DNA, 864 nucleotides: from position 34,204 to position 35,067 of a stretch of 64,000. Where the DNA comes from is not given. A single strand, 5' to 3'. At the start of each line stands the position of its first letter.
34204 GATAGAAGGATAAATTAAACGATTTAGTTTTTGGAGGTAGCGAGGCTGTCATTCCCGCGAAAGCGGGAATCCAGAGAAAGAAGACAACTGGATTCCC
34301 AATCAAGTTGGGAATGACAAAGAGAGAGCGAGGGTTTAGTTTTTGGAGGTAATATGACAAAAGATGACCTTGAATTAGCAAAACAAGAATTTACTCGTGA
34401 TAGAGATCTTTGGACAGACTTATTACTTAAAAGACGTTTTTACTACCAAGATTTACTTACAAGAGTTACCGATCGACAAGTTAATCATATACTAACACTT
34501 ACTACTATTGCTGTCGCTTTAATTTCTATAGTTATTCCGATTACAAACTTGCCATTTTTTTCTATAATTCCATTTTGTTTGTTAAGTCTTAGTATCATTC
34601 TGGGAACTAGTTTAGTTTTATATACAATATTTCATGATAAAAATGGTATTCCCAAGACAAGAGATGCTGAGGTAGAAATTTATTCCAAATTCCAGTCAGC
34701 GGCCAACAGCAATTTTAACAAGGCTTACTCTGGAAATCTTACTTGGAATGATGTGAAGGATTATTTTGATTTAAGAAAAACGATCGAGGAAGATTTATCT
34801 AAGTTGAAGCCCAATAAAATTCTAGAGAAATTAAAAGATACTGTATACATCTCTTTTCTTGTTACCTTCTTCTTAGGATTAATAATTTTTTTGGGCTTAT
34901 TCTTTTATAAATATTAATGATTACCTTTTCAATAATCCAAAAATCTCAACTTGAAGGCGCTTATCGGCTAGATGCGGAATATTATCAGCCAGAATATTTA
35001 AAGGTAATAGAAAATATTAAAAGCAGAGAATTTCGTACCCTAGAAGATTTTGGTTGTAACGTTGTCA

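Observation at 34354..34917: Three-TM protein is an integral, translationally coupled member of the restriction-modification operon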

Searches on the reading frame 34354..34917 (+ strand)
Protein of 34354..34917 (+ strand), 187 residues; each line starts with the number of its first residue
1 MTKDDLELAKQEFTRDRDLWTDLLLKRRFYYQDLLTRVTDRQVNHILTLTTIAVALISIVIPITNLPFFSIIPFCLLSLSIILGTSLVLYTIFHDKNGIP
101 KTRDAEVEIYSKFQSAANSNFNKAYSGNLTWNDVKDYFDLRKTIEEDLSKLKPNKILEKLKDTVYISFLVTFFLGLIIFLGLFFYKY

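Call 5: search_protein_families(library=pfam, proteins=[window:34354-34917:+], max_evalue=0.1)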
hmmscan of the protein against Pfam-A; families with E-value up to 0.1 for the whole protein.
window:34354-34917:+ (187 aa): 2 families
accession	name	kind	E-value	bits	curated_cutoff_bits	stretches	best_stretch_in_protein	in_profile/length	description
PF20990.2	DUF2207_C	-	0.048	13.8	33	0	5-95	102-190/247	Predicted membrane protein (DUF2207) C-terminal domain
PF15601.11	Imm70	-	0.095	12.8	26.7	0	122-162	41-81/131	Immunity protein 70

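Call 6: search_protein_families(library=padloc, proteins=[window:34354-34917:+], max_evalue=0.1)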
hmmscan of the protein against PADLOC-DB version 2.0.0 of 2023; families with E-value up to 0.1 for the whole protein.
window:34354-34917:+ (187 aa): 0 families

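Call 8: find_homologous_proteins(query=window:34354-34917:+, max_evalue=0.01)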
Query window:34354-34917:+ (187 aa): 14 proteins with E <= 0.01 among 326 candidates.
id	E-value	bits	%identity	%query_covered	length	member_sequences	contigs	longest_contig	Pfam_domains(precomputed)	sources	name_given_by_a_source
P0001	5.8e-115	400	99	100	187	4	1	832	-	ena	-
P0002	4.2e-103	361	89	99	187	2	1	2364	-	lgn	-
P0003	7.4e-96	337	83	98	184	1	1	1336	-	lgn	-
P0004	1.1e-71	259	69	89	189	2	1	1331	-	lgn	-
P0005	9.6e-71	256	63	92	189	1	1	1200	-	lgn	-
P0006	8.5e-68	246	65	89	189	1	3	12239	-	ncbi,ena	ncbi:MAG: hypothetical protein AAB583_04725 [Patescibacteria group bacterium]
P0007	3.3e-67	244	64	96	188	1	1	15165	-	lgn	-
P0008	3.3e-67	244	64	91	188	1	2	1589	-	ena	-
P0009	9.8e-67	243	62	92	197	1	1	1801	-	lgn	-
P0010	1.1e-66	242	62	96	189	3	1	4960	-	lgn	-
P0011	1.3e-66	242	64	89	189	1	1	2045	-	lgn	-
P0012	1.2e-56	210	56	96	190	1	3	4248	-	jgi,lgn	-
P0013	3.8e-41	159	45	98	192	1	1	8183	-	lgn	-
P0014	7.1e-36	142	66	56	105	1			-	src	-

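Call 9: find_encoding_contigs(protein=P0006, flank=8000, max_places=3)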
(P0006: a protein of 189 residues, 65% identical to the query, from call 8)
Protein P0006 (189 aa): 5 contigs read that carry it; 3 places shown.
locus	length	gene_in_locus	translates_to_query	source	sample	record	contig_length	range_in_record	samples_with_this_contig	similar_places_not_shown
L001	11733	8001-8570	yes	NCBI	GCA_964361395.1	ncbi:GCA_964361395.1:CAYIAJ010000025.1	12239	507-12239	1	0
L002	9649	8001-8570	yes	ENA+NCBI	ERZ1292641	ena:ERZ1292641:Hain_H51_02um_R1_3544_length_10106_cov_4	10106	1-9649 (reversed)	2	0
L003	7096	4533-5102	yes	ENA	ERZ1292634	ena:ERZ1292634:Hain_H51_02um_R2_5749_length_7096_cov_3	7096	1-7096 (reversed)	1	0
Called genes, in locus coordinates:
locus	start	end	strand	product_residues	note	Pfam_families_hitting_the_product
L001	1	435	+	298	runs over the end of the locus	-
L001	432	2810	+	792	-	PF09586:YfhO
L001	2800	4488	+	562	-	PF02366:PMT (weak), PF13231:PMT_2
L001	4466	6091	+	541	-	PF10131:PTPS_related (weak)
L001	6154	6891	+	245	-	-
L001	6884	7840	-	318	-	PF01555:N6_N4_Mtase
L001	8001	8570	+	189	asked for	-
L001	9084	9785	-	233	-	-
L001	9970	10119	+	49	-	PF06271:RDD (weak)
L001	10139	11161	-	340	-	PF13565:HTH_32 (faint), PF06056:Terminase_5 (faint), PF13384:HTH_23, PF13551:HTH_29 (weak), PF13358:DDE_3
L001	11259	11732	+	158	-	?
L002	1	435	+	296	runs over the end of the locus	?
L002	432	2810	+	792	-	PF09586:YfhO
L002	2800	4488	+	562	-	PF02366:PMT (weak), PF13231:PMT_2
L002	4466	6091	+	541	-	PF10131:PTPS_related (weak)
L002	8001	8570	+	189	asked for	-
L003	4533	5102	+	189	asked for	-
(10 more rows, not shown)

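Call 10: find_encoding_contigs(protein=P0007, flank=8000, max_places=3)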
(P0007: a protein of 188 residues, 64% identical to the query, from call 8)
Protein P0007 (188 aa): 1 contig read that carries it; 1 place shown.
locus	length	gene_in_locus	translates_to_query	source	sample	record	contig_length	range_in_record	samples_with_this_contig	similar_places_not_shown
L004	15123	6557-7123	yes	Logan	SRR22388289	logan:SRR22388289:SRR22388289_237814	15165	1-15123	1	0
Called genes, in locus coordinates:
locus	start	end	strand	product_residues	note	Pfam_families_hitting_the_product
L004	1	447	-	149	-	?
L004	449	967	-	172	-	PF12705:PDDEXK_1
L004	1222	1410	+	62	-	-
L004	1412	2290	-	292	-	PF12705:PDDEXK_1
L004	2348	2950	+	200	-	PF00730:HhH-GPD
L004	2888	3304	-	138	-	-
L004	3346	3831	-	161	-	PF06677:Auto_anti-p27 (faint), PF08271:Zn_Ribbon_TF (faint), PF09723:Zn_ribbon_8 (faint), PF13240:Zn_Ribbon_1 (faint), PF13248:Zn_ribbon_3 (faint), PF26788:DUF8260 (faint), PF01396:Zn_ribbon_Top1 (faint), PF03119:DNA_ligase_ZBD (faint), +2 more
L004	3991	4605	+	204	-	PF01726:LexA_DNA_bind, PF00717:Peptidase_S24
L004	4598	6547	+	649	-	PF13588:HSDR_N_2, PF02384:N6_Mtase, PF07669:Eco57I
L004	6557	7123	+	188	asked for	-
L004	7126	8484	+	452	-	PF01420:Methylase_S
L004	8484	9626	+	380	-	PF09903:DUF2130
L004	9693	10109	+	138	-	-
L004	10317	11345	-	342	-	PF05559:DUF763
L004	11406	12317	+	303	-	PF08308:PEGA, PF06347:SH3_4 (weak), PF08239:SH3_3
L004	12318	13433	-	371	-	PF00535:Glycos_transf_2, PF04138:GtrA_DPMS_TM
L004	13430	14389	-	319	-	PF01073:3Beta_HSD, PF01370:Epimerase, PF02719:Polysacc_synt_2 (faint), PF04321:RmlD_sub_bind, PF07993:NAD_binding_4, PF13460:NAD_binding_10 (weak), PF16363:GDP_Man_Dehyd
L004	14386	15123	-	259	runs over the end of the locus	?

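Call 11: find_encoding_contigs(protein=P0013, flank=8000, max_places=3)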
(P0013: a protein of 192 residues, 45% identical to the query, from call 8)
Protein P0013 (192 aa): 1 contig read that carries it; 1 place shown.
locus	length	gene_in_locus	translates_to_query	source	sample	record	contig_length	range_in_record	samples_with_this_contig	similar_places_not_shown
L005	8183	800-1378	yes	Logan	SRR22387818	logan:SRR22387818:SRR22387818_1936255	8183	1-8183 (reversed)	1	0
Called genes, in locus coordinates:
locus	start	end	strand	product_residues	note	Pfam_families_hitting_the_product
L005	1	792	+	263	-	?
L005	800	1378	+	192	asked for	-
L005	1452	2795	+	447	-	PF01420:Methylase_S (weak)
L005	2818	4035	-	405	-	PF00817:IMS, PF21999:IMS_HHH_1 (faint), PF11799:IMS_C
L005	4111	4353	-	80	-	-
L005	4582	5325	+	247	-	-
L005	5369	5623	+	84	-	PF16325:Peptidase_U32_C (weak)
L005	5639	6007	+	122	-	-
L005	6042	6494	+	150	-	PF18894:PhageMetallopep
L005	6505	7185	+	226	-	PF21694:DNA_pol3_delta_C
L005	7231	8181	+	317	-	?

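Call 13: find_encoding_contigs(protein=P0010, flank=8000, max_places=3)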
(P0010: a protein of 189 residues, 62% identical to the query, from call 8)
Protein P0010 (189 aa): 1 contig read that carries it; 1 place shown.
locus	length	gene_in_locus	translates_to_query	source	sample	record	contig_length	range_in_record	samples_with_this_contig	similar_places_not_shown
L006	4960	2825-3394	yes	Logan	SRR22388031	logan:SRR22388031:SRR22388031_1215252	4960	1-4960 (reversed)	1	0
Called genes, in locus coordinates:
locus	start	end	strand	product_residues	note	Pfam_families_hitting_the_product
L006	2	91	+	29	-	?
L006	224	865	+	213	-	PF01726:LexA_DNA_bind, PF00717:Peptidase_S24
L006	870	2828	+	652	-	PF13588:HSDR_N_2, PF02384:N6_Mtase, PF07669:Eco57I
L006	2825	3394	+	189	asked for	-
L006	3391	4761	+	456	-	PF01420:Methylase_S (weak)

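Call 14: find_encoding_contigs(protein=P0012, flank=8000, max_places=3)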
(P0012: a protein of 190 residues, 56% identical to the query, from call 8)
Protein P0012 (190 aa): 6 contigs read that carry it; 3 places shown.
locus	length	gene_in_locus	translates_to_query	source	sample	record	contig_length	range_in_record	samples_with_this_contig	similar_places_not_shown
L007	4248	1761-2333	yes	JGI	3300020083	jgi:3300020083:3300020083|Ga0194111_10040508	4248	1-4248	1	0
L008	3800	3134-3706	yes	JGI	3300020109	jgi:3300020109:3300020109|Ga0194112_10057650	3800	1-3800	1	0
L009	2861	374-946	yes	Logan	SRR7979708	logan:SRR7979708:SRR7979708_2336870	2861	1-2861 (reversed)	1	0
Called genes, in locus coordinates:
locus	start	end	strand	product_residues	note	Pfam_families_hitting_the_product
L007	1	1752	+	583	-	?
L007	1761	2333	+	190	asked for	-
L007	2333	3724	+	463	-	PF01420:Methylase_S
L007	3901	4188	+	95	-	PF04365:BrnT_toxin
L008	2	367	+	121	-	?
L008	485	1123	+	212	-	PF01726:LexA_DNA_bind, PF00717:Peptidase_S24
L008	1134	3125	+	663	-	PF13588:HSDR_N_2, PF02384:N6_Mtase, PF07669:Eco57I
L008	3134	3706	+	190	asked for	-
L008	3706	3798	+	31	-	?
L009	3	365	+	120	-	?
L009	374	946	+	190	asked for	-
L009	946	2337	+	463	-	PF01420:Methylase_S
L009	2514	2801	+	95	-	PF04365:BrnT_toxin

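Call 18: find_encoding_contigs(protein=P0002, flank=5000, max_places=3)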
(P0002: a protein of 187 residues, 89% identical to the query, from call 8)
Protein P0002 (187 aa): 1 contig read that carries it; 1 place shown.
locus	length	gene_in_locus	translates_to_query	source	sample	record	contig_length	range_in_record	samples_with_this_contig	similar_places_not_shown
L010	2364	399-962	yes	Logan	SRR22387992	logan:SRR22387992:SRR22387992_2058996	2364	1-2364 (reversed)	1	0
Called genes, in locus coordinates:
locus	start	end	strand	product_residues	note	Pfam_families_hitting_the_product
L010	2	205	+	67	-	?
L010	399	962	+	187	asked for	-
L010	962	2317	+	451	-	PF01420:Methylase_S (weak)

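Call 19: find_related_loci(query=A1, collection=genome_contigs, flank=8000)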
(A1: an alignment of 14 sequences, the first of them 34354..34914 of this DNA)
Query A1 (187 aa) in genome_contigs; peptide patterns used: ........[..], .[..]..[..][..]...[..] (x = any residue, [..] = any of these).
32 stretches matched a pattern; 1 encode a relative of the query (tblastn E <= 1e-3); 1 distinct loci.
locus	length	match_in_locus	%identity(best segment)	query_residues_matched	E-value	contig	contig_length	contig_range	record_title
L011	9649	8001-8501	65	1-166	5e-70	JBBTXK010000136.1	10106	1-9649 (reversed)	MAG: Patescibacteria group bacterium isolate H51-bin196_1 H51_bin196_1_000000000136, whole genome shotgun sequence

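Call 23: search_solved_structures(query=A1, max_evalue=10)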
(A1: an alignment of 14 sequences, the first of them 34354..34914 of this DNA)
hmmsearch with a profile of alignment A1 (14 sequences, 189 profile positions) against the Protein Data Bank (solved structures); distinct sequences matched with E-value up to 10: 2.
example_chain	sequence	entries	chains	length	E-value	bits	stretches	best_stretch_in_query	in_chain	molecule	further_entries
3dwk_A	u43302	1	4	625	0.85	12.7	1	96-157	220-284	Penicillin-binding protein 2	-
2olu_A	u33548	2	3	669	0.96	12.5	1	96-157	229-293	Penicillin-binding protein 2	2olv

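Call 25: find_related_loci(query=A1, collection=metagenome_contigs, flank=8000)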
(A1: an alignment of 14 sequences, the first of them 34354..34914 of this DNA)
Query A1 (187 aa) in metagenome_contigs; peptide patterns used: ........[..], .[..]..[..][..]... (x = any residue, [..] = any of these).
154 stretches matched a pattern; 3 encode a relative of the query (tblastn E <= 1e-3); 3 distinct loci.
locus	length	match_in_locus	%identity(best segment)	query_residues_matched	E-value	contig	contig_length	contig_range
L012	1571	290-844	63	1-184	7e-82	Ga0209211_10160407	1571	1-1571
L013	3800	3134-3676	56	1-180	2e-58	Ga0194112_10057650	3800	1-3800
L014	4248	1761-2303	56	1-180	2e-58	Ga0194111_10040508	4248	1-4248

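Call 26: predict_structure(alignment_id=A1)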
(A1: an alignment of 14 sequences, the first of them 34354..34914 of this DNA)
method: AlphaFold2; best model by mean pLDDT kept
length: 187 residues; sequences in the alignment: 14
mean_pLDDT: 87.2   pTM: 0.68
mean pLDDT of the five models: 87.2, 86.6, 83.0, 83.0, 82.2
residues with pLDDT >= 90: 67; 70-90: 112; 50-70: 8; < 50: 0
segments of 3 or more residues with pLDDT < 50: none
pLDDT, mean of each block of 10 residues (from residue 1): 88 90 89 86 91 88 71 91 93 86 87 89 92 90 83 78 93 93 78
secondary structure, 60 per line:
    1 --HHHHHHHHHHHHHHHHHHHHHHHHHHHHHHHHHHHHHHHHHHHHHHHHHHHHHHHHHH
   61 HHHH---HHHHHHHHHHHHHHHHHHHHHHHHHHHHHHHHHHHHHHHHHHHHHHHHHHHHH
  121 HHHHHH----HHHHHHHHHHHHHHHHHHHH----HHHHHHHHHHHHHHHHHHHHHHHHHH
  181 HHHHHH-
elements in order: H3-64 H68-126 H131-150 H155-186

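Call 28: search_protein_representatives(alignment_id=A1)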
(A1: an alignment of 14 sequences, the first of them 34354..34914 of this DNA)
Query: 14 sequences, 189 profile positions. Proteins with E-value up to 0.001 (for the whole library): 62; up to 1e-10: 51; up to 1e-30: 6. The best 62 are listed.
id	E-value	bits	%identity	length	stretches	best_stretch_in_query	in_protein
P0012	1.5e-84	298.9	-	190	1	1-188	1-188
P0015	1.3e-75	269.7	-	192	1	1-188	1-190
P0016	1.4e-48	181.6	-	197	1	2-185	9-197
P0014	5.7e-48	179.6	-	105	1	1-105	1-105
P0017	1.1e-41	159.1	-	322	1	2-186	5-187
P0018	1.1e-38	149.3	-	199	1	1-186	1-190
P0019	2.2e-30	122.2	-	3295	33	7-45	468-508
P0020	2.5e-30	122.1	-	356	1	5-185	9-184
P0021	4.2e-30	121.3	-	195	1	1-185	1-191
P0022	3.4e-29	118.4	-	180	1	5-185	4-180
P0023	4.5e-29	118.0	-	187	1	4-185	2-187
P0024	2.0e-28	115.9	-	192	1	1-186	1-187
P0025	2.9e-26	108.8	-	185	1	11-185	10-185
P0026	7.9e-26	107.4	-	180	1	11-184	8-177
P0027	1.7e-25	106.3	-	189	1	5-185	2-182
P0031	2.9e-23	99.1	-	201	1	4-185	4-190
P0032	2.3e-21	92.8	-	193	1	1-185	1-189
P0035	2.7e-20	89.3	-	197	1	1-184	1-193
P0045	8.2e-15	71.5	-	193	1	1-184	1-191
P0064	4.5e-10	56.0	-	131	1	26-124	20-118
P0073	1.0e-05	41.8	-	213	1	3-184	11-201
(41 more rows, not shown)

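Call 30: fold_search(model_id=the predicted structure, library=pdb)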
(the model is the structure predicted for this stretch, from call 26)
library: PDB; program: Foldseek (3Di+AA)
matches with E <= 10: 367; with E <= 0.001: 0
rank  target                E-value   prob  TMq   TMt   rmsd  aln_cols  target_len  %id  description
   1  1i4d_A                1.9e-01  0.41  0.27  0.27  11.8       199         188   14  CRYSTAL STRUCTURE ANALYSIS OF RAC1-GDP COMPLEXED WITH ARFAPTIN (P21) (released 2001-05-16)
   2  1i4t_A                2.5e-01  0.30  0.25  0.26  12.2       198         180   14  CRYSTAL STRUCTURE ANALYSIS OF RAC1-GMPPNP IN COMPLEX WITH ARFAPTIN (released 2001-05-16)
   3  4akv_A                3.1e-01  0.69  0.38  0.23  11.7       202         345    9  Crystal structure of human sorting nexin 33 (SNX33) (released 2012-08-01)
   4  8a1g_D                3.3e-01  0.41  0.29  0.29  11.9       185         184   11  Structure of the SNX1-SNX5 complex (released 2023-06-14)
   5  1i4d_B                3.3e-01  0.35  0.28  0.28  11.3       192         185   16  CRYSTAL STRUCTURE ANALYSIS OF RAC1-GDP COMPLEXED WITH ARFAPTIN (P21) (released 2001-05-16)
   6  2d1l_B                3.4e-01  0.41  0.31  0.27  10.8       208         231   12  Structure of F-actin binding domain IMD of MIM (Missing In Metastasis) (released 2006-09-12)
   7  4wic_A                4.2e-01  0.16  0.21  0.13  14.3       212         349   12  Immediate-early 1 protein (IE1) of rhesus macaque cytomegalovirus (released 2015-07-15)
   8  9bqx_A                4.5e-01  0.30  0.29  0.25   9.7       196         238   16  Membrane-bound AMPH-1 tube in the presence of GTP (released 2025-05-14)
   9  2d4c_D                4.7e-01  0.20  0.26  0.23  14.0       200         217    8  Crystal structure of the endophilin BAR domain mutant (released 2006-07-11)
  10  4dcn_D                4.7e-01  0.18  0.24  0.23  13.4       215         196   13  Crystal Structure Analysis of the Arfaptin2 BAR domain in Complex with ARL1 (released 2012-06-13)
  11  1i4l_A                5.5e-01  0.21  0.25  0.26  12.0       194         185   14  CRYSTAL STRUCTURE ANALYSIS OF RAC1-GDP IN COMPLEX WITH ARFAPTIN (P41) (released 2001-05-16)
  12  4mu6                  5.8e-01  0.69  0.45  0.33  35.0       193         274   13  Crystal Structure of the N-terminal domain of Effector Protein LegC3 from Legionella pneumophila (released 2013-12-11)
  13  9uhd                  5.8e-01  0.23  0.27  0.24  19.5       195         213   13  Structure of FAM92A BAR domain (released 2025-07-16)
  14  9k81_A                6.1e-01  0.12  0.17  0.19  26.2       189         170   10  Cryo-EM structure of designed zinc-induced filament Fiber-n7-Zn1-HEHE-74 (released 2025-10-29)
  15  7yqc_A                6.4e-01  0.08  0.16  0.15  28.8       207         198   11  EM structure of human PA28gamma (released 2022-09-21)
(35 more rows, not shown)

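Call 32: find_homologous_proteins(query=A2, max_evalue=0.001)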
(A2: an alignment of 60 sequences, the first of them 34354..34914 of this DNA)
Query A2 (60 sequences) (187 aa, profile of the alignment): 23 proteins with E <= 0.001 among 8000 candidates.
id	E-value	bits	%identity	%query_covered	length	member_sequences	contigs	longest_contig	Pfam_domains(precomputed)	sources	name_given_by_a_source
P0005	2.3e-67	245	63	92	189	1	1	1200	-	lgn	-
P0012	3.9e-67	244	56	96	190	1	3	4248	-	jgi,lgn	-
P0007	4.1e-67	244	64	96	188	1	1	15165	-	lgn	-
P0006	1.2e-66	243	65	89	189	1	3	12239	-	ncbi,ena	ncbi:MAG: hypothetical protein AAB583_04725 [Patescibacteria group bacterium]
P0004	3.0e-66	241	69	89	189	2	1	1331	-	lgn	-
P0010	1.5e-65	239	62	96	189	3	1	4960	-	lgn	-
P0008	1.9e-65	239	64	91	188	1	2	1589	-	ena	-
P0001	3.3e-65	238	99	100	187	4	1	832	-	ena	-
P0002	4.6e-65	237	89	99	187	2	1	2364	-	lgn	-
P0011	5.9e-65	237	64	89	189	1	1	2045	-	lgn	-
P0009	1.0e-63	233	62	92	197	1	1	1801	-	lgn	-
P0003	1.3e-63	233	83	98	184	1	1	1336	-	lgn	-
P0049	5.8e-50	188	29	81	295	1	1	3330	-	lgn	-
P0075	7.9e-46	174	26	81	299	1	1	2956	-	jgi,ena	-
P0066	1.2e-44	170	30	25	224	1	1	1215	-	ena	-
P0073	5.7e-34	135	23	100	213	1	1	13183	-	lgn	-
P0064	1.3e-29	121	28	52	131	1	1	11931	-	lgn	-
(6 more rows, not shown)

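Call 33: search_protein_families(library=pfam, alignment_id=A2, max_evalue=0.01)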
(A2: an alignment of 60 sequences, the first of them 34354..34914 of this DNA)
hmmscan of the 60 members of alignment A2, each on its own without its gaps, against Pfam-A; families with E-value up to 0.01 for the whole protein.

A. member 1, window:34354-34914:+ (187 aa): 0 families

B. families by the number of members that match (of 60 scanned): 18 families
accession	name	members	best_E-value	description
PF20990.2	DUF2207_C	7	2.5e-05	Predicted membrane protein (DUF2207) C-terminal domain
PF24838.2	8xMP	2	8e-05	Octameric membrane protein family (8xMP)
PF06687.17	SUR7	2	0.00055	SUR7/PalI family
PF20479.3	TMEM128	2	0.0011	TMEM128 protein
PF06785.16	UPF0242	2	0.0015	Uncharacterised protein family (UPF0242) N-terminus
PF09991.14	DUF2232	1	4e-05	Predicted membrane protein (DUF2232)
PF13903.11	Claudin_2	1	0.00012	PMP-22/EMP/MP20/Claudin tight junction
PF13858.11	DUF4199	1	0.0012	Protein of unknown function (DUF4199)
PF15183.11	MRAP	1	0.0044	Melanocortin-2 receptor accessory protein family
PF10329.14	DUF2417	1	0.0046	Region of unknown function (DUF2417)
PF11026.13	DUF2721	1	0.0046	Protein of unknown function (DUF2721)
PF07695.17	7TMR-DISM_7TM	1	0.0048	7TM diverse intracellular signalling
PF01002.24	Flavi_NS2B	1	0.0056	Flavivirus non-structural protein NS2B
PF14914.11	LRRC37AB_C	1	0.006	LRRC37A/B like protein 1 C-terminal domain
PF01956.21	EMC3_TMCO1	1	0.0061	Integral membrane protein EMC3/TMCO1-like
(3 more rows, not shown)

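Call 34: find_encoding_contigs(protein=P0073, flank=7000, max_places=2)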
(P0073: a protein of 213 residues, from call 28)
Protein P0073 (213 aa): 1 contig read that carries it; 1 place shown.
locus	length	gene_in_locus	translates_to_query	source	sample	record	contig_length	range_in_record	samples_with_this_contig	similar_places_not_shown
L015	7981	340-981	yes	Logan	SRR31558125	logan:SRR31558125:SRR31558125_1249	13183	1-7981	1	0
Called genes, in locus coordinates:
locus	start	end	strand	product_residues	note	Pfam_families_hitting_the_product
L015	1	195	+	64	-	?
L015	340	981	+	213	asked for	-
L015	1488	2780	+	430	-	PF01943:Polysacc_synt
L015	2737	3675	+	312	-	PF00535:Glycos_transf_2, PF10111:Glyco_tranf_2_2 (weak)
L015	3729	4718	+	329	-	PF00535:Glycos_transf_2, PF13641:Glyco_tranf_2_3 (weak), PF13632:Glyco_trans_2_3 (weak)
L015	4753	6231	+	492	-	PF02310:B12-binding (faint), PF04055:Radical_SAM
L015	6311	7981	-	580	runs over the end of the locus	PF13414:TPR_11, PF00515:TPR_1, PF07719:TPR_2, PF13181:TPR_8, PF13414:TPR_11, PF13424:TPR_12, PF00515:TPR_1, PF07719:TPR_2, +14 more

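Call 35: find_encoding_contigs(protein=P0064, flank=7000, max_places=2)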
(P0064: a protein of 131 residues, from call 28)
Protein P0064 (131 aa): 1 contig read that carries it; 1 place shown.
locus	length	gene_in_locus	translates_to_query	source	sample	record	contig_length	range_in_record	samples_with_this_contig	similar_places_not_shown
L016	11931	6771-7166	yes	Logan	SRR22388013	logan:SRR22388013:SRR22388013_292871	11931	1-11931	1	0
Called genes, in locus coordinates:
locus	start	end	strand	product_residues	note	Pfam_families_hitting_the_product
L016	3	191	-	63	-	?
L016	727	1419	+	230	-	-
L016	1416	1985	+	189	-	-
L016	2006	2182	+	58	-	-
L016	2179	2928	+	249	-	-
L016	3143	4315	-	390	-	PF01075:Glyco_transf_9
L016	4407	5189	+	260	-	PF13489:Methyltransf_23, PF01209:Ubie_methyltran (weak), PF08241:Methyltransf_11, PF08242:Methyltransf_12 (weak), PF13649:Methyltransf_25, PF13847:Methyltransf_31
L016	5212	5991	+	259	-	PF00535:Glycos_transf_2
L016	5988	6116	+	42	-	-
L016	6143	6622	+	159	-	PF00293:NUDIX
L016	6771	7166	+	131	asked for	-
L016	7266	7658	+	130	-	-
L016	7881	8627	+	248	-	-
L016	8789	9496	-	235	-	-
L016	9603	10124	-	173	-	PF00989:PAS, PF08448:PAS_4 (weak), PF13426:PAS_9 (faint)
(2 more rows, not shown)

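Call 36: find_encoding_contigs(protein=P0016, flank=7000, max_places=2)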
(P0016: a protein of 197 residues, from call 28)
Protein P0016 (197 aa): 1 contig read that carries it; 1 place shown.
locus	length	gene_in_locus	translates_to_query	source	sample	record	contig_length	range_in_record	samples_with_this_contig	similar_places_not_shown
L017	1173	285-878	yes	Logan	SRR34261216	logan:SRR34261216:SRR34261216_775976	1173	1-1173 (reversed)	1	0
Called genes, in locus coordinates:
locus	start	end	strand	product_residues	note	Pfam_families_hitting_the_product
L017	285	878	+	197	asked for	-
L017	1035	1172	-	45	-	?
